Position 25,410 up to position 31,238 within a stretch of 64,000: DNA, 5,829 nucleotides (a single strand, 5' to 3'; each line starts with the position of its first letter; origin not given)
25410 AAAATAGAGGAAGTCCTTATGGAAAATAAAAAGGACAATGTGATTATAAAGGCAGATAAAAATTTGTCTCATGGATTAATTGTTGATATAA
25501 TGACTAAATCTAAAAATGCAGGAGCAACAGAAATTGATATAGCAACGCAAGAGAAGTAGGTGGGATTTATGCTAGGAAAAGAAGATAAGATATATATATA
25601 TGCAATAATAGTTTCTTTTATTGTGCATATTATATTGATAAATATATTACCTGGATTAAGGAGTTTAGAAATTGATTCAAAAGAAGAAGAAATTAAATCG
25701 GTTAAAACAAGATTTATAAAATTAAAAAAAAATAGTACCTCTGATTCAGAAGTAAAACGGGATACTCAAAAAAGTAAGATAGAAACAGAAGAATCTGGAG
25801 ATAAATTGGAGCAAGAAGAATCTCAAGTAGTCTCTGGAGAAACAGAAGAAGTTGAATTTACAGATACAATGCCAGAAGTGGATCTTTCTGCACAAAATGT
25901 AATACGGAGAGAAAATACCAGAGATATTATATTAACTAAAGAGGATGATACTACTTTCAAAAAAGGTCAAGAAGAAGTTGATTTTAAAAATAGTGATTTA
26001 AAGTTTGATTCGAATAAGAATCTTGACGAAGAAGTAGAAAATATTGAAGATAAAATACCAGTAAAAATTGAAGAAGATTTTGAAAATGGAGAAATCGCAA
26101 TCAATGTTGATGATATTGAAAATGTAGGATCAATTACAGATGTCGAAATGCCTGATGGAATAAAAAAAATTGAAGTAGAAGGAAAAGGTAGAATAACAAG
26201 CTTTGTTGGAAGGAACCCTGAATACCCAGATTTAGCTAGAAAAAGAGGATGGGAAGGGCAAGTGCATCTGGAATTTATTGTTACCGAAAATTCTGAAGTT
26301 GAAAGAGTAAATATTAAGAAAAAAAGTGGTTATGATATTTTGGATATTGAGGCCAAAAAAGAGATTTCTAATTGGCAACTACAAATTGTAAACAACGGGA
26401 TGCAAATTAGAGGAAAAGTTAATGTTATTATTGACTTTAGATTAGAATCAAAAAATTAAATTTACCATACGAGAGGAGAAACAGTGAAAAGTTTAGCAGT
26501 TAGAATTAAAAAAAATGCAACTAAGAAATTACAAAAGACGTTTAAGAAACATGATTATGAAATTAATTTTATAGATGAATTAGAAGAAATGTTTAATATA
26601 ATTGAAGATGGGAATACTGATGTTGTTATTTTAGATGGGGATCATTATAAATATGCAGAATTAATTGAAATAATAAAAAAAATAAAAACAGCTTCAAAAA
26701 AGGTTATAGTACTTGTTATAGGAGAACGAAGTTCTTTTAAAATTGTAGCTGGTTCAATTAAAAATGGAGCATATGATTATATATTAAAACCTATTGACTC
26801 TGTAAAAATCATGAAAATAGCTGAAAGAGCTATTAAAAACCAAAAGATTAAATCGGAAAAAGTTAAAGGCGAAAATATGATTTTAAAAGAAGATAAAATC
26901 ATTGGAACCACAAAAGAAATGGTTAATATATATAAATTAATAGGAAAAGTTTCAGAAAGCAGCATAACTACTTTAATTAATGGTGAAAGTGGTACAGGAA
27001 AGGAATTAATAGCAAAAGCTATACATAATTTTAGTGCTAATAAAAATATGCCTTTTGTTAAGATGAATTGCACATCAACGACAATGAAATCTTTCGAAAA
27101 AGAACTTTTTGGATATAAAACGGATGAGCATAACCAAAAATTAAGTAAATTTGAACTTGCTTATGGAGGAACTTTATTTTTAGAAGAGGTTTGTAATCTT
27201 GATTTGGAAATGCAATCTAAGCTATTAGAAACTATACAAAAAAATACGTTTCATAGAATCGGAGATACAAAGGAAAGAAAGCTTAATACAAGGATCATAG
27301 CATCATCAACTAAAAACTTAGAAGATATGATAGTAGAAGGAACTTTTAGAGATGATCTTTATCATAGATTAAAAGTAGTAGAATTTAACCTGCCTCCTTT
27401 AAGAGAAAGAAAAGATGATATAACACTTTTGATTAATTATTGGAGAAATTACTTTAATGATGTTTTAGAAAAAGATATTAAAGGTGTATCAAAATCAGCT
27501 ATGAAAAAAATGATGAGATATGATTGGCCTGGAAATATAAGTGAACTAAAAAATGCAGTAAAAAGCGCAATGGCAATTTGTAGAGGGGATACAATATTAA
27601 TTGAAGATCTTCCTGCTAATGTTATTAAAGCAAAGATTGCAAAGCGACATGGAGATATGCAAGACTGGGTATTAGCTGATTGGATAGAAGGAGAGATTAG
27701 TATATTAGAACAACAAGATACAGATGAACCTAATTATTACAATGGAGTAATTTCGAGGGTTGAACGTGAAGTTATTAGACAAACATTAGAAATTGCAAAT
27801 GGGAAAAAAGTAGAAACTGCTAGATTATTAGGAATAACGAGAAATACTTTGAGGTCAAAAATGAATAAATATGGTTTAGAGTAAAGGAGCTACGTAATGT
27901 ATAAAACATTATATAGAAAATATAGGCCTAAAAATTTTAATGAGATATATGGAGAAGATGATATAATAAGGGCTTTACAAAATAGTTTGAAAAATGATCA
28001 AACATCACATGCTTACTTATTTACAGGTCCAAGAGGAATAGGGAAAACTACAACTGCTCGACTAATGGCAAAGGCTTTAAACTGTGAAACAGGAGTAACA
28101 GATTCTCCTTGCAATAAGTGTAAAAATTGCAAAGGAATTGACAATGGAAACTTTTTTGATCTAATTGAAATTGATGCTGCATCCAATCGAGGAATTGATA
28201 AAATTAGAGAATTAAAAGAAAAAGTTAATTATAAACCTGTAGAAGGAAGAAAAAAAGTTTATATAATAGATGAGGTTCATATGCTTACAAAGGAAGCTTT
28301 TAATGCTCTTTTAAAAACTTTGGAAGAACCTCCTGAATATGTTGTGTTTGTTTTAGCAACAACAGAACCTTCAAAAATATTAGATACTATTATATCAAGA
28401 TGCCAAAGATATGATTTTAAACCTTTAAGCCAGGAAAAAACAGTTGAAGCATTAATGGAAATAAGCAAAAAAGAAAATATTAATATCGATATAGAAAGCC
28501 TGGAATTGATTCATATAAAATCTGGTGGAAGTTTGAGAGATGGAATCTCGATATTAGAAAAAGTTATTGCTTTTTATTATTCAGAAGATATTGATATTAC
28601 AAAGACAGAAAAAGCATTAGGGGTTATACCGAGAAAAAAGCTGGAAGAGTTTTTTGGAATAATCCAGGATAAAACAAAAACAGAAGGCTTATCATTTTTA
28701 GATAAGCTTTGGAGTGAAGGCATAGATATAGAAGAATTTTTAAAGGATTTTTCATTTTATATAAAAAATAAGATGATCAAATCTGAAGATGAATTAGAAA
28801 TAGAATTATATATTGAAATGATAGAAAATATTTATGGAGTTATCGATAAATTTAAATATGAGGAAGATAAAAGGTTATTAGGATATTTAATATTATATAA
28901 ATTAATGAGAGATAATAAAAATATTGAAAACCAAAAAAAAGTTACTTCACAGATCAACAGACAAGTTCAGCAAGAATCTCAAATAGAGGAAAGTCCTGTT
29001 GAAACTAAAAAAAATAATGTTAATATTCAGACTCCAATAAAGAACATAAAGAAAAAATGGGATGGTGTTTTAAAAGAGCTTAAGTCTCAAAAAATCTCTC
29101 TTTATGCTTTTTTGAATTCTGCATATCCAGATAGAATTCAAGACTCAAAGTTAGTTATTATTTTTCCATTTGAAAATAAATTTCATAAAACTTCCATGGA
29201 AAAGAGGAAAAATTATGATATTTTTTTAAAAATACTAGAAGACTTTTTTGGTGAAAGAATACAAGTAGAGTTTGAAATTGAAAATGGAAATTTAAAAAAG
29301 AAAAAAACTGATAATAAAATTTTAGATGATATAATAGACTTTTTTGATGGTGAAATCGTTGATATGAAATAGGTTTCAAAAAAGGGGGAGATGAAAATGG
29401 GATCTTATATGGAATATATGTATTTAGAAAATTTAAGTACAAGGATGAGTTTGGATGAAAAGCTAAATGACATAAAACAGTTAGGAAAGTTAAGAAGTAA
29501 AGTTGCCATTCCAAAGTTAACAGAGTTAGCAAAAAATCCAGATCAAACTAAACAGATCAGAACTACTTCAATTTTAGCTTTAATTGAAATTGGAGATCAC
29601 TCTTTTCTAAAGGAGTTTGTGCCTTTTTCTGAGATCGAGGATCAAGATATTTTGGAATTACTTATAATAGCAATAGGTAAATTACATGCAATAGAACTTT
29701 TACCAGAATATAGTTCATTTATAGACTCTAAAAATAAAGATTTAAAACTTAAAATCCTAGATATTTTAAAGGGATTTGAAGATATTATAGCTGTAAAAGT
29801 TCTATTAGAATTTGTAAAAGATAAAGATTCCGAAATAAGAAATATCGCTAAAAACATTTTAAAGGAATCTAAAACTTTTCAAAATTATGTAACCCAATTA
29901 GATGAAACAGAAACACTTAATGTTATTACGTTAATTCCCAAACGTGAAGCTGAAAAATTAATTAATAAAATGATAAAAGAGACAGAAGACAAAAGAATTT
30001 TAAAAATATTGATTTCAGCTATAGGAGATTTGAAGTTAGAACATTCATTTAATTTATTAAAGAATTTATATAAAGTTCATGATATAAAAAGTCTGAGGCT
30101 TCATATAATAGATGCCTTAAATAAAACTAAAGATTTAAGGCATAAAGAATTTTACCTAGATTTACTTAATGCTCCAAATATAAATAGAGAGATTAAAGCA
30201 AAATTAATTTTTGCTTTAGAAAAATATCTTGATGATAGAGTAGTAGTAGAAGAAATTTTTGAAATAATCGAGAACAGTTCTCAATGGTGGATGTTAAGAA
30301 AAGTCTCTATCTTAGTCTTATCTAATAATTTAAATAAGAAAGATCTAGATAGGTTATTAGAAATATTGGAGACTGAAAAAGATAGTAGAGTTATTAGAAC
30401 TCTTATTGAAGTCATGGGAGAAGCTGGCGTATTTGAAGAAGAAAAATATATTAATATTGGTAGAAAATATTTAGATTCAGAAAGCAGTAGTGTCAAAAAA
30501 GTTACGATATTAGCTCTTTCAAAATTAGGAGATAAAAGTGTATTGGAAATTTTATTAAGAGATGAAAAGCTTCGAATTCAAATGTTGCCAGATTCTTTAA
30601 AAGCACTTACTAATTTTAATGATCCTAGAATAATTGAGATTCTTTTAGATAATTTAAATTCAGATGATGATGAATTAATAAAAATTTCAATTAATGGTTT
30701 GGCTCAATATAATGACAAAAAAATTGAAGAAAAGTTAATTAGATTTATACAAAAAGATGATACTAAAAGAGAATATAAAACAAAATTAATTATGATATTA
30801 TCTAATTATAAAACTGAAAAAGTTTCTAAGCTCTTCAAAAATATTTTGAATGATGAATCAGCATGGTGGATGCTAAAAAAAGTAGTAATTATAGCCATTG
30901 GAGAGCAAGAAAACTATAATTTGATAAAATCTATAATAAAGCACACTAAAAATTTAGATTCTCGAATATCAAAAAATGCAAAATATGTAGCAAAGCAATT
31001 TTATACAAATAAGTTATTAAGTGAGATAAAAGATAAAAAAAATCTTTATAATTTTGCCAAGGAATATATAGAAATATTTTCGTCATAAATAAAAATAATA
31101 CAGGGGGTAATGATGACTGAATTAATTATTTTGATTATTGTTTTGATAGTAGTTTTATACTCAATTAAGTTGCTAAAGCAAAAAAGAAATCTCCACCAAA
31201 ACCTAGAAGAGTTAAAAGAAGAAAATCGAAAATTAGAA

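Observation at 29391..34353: Four-gene c-di-GMP module: HEAT scaffold, GAF-GGDEF cyclase, pseudo-peptidase, small HEAT protein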

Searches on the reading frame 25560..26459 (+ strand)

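Call 3: search_protein_families(library=pfam, proteins=[window:25560-26459:+], max_evalue=0.01)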
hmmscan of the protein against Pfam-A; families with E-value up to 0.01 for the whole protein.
window:25560-26459:+ (299 aa): 1 family
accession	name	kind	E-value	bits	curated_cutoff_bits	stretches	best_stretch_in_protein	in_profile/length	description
PF03544.19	TonB_C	-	1.7e-15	57.7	24.6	1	219-295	2-79/79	Gram-negative bacterial TonB protein C-terminal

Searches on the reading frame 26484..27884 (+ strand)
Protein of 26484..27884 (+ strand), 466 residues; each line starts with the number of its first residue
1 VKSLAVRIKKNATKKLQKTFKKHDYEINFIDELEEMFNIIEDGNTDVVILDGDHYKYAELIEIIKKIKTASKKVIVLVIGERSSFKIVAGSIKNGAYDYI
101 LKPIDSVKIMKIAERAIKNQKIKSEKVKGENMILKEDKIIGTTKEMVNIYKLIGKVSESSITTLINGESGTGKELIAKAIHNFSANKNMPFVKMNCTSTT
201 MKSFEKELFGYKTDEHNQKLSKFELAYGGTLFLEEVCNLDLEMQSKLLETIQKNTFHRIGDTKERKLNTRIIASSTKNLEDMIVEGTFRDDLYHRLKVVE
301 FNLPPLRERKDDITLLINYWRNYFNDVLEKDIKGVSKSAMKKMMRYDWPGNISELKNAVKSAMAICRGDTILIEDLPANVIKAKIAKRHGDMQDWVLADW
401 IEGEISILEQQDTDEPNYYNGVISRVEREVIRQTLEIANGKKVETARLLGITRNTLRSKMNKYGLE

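Call 3: search_protein_families(library=pfam, proteins=[window:26484-27884:+], max_evalue=0.01)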
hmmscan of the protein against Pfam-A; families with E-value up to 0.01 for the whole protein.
window:26484-27884:+ (466 aa): 9 families
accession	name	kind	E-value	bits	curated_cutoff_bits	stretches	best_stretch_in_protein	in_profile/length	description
PF00158.32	Sigma54_activat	-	3e-50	170.6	20.2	1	139-300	1-166/168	Sigma-54 interaction domain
PF25601.1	AAA_lid_14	-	5.4e-23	81.1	27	1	307-385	1-79/87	AAA+ ATPase lid domain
PF14532.12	Sigma54_activ_2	-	4.6e-22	79.2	25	1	140-306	1-138/138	Sigma-54 interaction domain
PF02954.25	HTH_8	-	6.6e-13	48.6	22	1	425-463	4-42/42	Bacterial regulatory protein, Fis family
PF00072.30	Response_reg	-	2.7e-09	37.6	30.2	1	13-112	11-109/111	Response regulator receiver domain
PF00004.35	AAA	-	1.1e-05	26.3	21.2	1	164-251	2-92/131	ATPase family associated with various cellular activities (AAA)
PF07728.20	AAA_5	-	0.00011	22.7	22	1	164-275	3-121/139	AAA domain (dynein-related subfamily)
PF23198.2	PDE8A_N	-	0.00012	22.4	29.6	1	13-80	23-93/147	PDE8A-like, N-terminal domain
PF12775.13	AAA_7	-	0.00074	19.5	25.8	1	138-202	11-75/181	P-loop containing dynein motor region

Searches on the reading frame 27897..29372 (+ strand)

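Call 3: search_protein_families(library=pfam, proteins=[window:27897-29372:+], max_evalue=0.01)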
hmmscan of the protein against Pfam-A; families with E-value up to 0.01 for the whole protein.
window:27897-29372:+ (491 aa): 18 families
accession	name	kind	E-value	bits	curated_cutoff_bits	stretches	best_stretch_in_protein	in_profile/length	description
PF13177.12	DNA_pol3_delta2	-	1.6e-54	184.7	27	1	20-177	2-160/161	DNA polymerase III, delta subunit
PF20964.2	DnaX_C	-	3e-14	53.4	26.2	1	383-469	11-92/113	DNA polymerase III subunit tau, C-terminal domain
PF00004.35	AAA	-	8.3e-13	49.4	21.2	1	41-172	2-126/131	ATPase family associated with various cellular activities (AAA)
PF13401.12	AAA_22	-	1.1e-07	32.7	27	1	39-154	7-121/130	AAA domain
PF07728.20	AAA_5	-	1.6e-07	31.9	22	1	41-144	3-92/139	AAA domain (dynein-related subfamily)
PF13173.12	AAA_14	-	1.7e-07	31.7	27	1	38-180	3-126/129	AAA domain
PF05496.18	RuvB_N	-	7.4e-07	29.5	27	1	10-72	2-68/159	Holliday junction DNA helicase RuvB P-loop domain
PF22608.2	DNAX_ATPase_lid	-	5.8e-06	26.4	27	1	184-226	4-46/49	DNA polymerase III clamp loader subunit, ATPase lid domain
PF12775.13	AAA_7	-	1.2e-05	25.4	25.8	0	101-137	83-119/181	P-loop containing dynein motor region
PF13191.12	AAA_16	-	0.00025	22.1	32.6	1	17-75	2-63/167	AAA ATPase domain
PF13604.12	AAA_30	-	0.0003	21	27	1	39-152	20-122/191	AAA domain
PF13245.12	AAA_19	-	0.00093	19.8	25.1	0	35-152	9-123/134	AAA domain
PF06068.19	TIP49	-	0.0011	18.6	23.8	0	108-155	267-310/347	TIP49 P-loop domain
PF13479.12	AAA_24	-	0.0012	19.2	27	1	40-137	5-83/195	AAA domain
PF03215.21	Rad17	-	0.0014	19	23.8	1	5-81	9-95/186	Rad17 P-loop domain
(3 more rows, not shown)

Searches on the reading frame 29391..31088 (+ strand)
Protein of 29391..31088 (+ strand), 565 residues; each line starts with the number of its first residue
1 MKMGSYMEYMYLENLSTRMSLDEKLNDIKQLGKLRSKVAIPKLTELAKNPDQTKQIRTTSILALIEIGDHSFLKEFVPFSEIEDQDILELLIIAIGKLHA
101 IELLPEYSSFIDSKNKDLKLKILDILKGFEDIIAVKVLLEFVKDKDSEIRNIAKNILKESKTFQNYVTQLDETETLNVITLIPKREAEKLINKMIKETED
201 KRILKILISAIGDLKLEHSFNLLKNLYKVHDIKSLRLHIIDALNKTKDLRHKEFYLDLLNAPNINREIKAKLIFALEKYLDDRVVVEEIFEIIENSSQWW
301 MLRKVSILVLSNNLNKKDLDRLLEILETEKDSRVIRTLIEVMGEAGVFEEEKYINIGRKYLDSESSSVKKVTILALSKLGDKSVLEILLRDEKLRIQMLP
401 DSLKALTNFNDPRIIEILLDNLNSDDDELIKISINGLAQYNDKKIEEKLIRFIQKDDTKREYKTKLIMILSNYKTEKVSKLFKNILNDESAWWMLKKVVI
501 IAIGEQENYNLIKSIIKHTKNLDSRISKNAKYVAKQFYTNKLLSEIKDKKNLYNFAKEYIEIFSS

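Call 3: search_protein_families(library=pfam, proteins=[window:29391-31088:+], max_evalue=0.01)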
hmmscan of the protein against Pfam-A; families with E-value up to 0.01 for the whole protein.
window:29391-31088:+ (565 aa): 3 families
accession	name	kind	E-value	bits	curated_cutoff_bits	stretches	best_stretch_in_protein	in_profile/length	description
PF13646.12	HEAT_2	-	8.9e-29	100.1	27.7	3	320-389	2-68/88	HEAT repeats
PF03130.22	HEAT_PBS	-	4.5e-06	27.1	20.9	0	403-423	6-26/27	PBS lyase HEAT-like repeat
PF07500.19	TFIIS_M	-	0.0086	16.9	29.2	1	414-489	9-80/114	Transcription factor S-II (TFIIS), central domain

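Call 4: search_protein_families(library=ncbifam, proteins=[window:29391-31088:+], max_evalue=0.01)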
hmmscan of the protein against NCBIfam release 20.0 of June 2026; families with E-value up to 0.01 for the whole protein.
window:29391-31088:+ (565 aa): 2 families
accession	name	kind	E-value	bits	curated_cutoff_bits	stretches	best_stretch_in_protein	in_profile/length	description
NF045915.1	PhycobilmeDegNblB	equivalog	2.5e-16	59.9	300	2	404-490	121-205/214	phycobilisome degradation protein NblB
NF007244.0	PRK09687.1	equivalog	0.00056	19.3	275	0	126-247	153-283/285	putative lyase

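Call 59: find_homologous_proteins(query=window:29391-31088:+, max_evalue=0.00001)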
Query window:29391-31088:+ (565 aa): 9 proteins with E <= 0.00001 among 8000 candidates.
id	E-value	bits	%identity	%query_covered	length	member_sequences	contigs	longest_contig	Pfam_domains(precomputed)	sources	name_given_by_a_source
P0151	0.0e+0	1161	100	100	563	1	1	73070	PF03130.23,PF13646.13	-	-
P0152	6.7e-144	498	48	99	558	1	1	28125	PF01347.29,PF03130.23,PF13646.13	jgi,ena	-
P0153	2.1e-139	484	46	99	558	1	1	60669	PF01347.29,PF03130.23,PF13646.13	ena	-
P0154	7.6e-130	452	46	94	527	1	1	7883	PF03130.23,PF13646.13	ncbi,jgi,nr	ncbi:MAG: hypothetical protein B6I28_05705 [Fusobacteriia bacterium 4572_132]|nr:MAG: hypothetical p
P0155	3.0e-119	417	41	99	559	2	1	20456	PF03130.23,PF13646.13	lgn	-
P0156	1.1e-113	399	41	99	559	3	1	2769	PF03130.23,PF13646.13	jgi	jgi:HEAT repeat protein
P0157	1.4e-113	398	41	99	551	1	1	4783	PF13646.13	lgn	-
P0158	4.6e-106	374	38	99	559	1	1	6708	PF03130.23,PF13646.13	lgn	-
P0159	2.9e-98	348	37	99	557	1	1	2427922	PF13646.13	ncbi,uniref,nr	ncbi:HEAT repeat domain-containing protein [Haliovirga abyssi]|uniref:HEAT repeat domain-containing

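Call 100: search_protein_families(library=padloc, proteins=[window:29391-31088:+], max_evalue=0.001)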
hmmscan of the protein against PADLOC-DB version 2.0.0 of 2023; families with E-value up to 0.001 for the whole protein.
window:29391-31088:+ (565 aa): 2 families
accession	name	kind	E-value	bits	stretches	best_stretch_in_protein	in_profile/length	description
PDLC03759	RT_UG21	-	9.5e-12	42.4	2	400-537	333-472/503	DRT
PDLC02919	HEAT-ARM_XIII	-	1.3e-06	24.1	1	361-489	1257-1385/1972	-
